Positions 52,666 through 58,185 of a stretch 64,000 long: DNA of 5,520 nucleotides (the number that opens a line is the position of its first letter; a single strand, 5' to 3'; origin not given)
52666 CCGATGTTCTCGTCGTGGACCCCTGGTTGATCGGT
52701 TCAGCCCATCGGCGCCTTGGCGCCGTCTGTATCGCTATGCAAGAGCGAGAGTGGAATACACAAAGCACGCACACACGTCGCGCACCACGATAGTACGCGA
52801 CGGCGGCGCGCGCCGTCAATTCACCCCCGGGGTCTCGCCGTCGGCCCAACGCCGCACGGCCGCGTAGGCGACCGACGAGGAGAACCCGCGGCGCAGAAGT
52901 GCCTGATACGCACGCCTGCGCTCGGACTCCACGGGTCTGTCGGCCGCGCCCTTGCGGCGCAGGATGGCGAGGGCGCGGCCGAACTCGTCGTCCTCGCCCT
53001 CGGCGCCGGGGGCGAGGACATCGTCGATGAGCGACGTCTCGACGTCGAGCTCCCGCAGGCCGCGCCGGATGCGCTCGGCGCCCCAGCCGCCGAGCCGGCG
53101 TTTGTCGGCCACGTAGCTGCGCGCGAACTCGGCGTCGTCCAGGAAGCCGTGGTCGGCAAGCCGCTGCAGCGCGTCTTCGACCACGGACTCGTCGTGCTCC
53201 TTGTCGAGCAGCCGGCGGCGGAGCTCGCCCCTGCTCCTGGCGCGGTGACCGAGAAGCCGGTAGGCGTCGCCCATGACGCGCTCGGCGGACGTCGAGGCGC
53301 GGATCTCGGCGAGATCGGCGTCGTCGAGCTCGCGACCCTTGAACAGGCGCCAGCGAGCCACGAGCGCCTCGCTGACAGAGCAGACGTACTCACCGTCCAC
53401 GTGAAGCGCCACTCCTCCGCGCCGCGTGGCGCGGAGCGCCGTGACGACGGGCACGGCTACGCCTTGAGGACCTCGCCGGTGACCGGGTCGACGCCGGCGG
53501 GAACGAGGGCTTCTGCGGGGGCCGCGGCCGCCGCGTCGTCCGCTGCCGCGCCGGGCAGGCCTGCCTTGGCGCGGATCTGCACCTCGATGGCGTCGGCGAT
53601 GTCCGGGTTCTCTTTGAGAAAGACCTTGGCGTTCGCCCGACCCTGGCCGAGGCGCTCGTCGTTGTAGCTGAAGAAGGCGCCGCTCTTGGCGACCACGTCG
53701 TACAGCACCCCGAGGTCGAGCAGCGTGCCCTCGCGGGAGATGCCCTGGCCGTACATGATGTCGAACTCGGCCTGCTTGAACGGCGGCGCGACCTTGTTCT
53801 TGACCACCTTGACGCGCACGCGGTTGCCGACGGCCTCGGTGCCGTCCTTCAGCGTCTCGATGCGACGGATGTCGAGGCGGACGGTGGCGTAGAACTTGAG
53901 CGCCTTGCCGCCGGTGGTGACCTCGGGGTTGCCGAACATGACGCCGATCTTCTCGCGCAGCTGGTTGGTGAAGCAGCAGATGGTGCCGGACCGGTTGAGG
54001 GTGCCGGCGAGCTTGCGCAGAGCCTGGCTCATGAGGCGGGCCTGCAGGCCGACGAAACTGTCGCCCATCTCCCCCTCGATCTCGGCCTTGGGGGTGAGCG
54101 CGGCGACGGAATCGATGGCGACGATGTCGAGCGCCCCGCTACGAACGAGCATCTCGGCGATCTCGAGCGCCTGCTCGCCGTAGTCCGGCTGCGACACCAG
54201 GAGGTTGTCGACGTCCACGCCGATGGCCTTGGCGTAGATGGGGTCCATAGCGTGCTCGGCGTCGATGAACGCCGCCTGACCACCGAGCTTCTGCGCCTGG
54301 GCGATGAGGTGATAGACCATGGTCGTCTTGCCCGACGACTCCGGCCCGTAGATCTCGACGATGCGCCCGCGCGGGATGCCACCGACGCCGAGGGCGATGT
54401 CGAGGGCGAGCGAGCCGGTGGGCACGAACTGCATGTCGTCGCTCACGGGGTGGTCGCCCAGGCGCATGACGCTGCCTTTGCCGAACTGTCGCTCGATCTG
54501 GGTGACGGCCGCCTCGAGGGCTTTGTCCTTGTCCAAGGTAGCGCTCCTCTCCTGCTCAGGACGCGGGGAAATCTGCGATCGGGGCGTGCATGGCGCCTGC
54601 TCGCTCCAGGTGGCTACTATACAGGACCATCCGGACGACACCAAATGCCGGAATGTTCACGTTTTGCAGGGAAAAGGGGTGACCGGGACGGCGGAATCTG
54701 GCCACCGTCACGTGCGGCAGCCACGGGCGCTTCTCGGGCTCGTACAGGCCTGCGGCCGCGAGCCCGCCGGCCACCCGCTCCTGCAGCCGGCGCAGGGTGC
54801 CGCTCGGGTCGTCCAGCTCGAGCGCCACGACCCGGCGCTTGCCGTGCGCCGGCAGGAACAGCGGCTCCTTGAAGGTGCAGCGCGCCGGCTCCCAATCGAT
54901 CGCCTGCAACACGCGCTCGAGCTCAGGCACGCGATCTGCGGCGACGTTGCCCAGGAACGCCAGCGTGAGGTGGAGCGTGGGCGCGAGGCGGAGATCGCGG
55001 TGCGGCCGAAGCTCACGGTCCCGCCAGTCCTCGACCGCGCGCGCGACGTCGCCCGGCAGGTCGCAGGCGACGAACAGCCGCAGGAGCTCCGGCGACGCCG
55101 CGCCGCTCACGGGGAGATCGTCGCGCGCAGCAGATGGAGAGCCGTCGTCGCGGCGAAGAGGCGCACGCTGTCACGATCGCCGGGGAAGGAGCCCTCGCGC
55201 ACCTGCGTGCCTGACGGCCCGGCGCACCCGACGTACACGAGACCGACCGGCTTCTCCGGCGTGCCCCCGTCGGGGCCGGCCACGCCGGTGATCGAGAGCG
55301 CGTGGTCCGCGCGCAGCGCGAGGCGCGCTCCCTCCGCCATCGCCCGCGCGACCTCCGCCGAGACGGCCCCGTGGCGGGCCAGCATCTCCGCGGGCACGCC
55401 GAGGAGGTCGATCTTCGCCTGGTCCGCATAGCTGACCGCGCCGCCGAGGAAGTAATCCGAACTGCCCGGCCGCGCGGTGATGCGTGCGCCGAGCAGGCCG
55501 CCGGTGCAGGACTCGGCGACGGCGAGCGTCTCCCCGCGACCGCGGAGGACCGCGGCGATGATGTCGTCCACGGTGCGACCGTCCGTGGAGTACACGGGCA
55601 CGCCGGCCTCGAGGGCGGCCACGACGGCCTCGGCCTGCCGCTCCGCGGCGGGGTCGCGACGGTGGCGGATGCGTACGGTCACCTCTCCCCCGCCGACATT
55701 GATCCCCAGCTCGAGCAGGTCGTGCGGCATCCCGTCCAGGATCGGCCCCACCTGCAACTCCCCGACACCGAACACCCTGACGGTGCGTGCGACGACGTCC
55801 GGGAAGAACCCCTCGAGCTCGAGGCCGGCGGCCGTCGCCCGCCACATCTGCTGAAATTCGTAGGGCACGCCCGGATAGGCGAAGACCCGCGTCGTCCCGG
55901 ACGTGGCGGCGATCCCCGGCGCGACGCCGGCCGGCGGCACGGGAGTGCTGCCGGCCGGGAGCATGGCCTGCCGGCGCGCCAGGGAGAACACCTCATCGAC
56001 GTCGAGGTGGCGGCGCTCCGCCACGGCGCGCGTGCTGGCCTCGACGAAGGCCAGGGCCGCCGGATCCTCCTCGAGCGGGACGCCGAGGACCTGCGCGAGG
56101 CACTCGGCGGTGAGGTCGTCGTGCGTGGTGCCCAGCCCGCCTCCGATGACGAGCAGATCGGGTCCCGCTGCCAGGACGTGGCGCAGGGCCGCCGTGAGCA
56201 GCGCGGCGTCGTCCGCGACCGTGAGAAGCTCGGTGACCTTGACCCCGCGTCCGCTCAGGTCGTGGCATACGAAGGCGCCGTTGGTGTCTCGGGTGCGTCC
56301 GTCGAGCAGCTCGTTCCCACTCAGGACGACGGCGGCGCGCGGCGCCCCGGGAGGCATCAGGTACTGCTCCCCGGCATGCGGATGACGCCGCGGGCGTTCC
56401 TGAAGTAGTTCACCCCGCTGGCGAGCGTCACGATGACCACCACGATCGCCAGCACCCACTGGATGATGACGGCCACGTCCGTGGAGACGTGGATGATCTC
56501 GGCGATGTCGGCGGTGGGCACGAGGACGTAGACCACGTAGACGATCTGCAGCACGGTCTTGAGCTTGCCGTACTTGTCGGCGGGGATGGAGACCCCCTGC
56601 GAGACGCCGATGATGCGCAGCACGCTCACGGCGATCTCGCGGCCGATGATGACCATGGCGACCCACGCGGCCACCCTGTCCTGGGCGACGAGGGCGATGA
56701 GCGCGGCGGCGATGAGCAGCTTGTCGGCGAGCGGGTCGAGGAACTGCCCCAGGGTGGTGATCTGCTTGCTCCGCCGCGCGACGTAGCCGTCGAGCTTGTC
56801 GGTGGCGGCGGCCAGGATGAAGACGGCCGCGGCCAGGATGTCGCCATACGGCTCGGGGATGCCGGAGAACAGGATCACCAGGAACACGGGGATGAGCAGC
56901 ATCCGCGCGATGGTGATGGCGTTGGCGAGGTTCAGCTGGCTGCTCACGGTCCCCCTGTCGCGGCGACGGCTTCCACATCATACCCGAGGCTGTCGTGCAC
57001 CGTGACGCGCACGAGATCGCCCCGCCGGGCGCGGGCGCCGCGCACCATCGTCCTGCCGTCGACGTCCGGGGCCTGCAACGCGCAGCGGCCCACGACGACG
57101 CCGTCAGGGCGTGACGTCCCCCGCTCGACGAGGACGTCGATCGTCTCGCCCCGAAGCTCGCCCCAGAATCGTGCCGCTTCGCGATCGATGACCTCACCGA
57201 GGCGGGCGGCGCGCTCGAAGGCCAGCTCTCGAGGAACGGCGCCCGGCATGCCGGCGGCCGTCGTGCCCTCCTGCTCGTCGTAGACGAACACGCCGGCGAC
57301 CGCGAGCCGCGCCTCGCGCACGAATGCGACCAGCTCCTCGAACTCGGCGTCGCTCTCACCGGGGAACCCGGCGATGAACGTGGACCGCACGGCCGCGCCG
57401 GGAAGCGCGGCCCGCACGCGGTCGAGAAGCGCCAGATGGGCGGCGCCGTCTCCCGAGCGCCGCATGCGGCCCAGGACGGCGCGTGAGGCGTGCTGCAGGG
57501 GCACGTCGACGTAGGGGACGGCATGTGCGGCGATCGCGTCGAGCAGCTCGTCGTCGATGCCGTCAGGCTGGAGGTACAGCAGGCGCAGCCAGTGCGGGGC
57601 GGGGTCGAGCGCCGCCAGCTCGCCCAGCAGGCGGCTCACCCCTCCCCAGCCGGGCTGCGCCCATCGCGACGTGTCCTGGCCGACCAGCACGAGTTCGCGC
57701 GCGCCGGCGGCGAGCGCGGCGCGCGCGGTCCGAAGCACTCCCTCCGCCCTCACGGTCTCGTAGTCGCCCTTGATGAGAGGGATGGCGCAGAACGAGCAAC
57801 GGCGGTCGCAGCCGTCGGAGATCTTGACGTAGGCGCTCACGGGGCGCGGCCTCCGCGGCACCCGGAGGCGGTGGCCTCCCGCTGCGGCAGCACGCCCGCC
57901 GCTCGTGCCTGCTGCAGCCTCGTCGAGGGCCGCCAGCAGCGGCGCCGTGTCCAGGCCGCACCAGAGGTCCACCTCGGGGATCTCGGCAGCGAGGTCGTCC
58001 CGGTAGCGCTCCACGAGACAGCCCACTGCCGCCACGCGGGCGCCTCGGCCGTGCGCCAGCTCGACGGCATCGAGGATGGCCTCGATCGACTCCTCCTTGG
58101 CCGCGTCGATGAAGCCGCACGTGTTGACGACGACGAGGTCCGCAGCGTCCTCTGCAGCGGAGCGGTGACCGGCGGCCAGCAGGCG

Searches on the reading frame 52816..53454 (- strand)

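Call 52: search_protein_families(library=pfam, proteins=[window:52816-53454:-], max_evalue=0.001)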
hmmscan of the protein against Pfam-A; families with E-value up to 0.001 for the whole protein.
window:52816-53454:- (212 aa): 3 families
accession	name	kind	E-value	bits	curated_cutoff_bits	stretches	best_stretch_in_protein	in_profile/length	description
PF21982.2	RecX_HTH1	-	6.1e-14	52.2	26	1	64-99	5-40/40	RecX, first three-helix domain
PF02631.22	RecX_HTH2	-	2.5e-10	40.9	26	1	106-147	1-42/42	RecX, second three-helix domain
PF21981.2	RecX_HTH3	-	1.3e-06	28.9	26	1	155-200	1-48/48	RecX, third three-helix domain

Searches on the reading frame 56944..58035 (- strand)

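Call 52: search_protein_families(library=pfam, proteins=[window:56944-58035:-], max_evalue=0.001)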
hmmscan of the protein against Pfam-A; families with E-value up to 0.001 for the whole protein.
window:56944-58035:- (363 aa): 2 families
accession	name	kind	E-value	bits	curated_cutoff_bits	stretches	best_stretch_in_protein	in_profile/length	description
PF04055.27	Radical_SAM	-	2.6e-18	67.2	29.5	1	71-239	2-166/166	Radical SAM superfamily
PF18693.7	TRAM_2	-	2.8e-13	50.3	27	1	296-357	2-61/63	TRAM domain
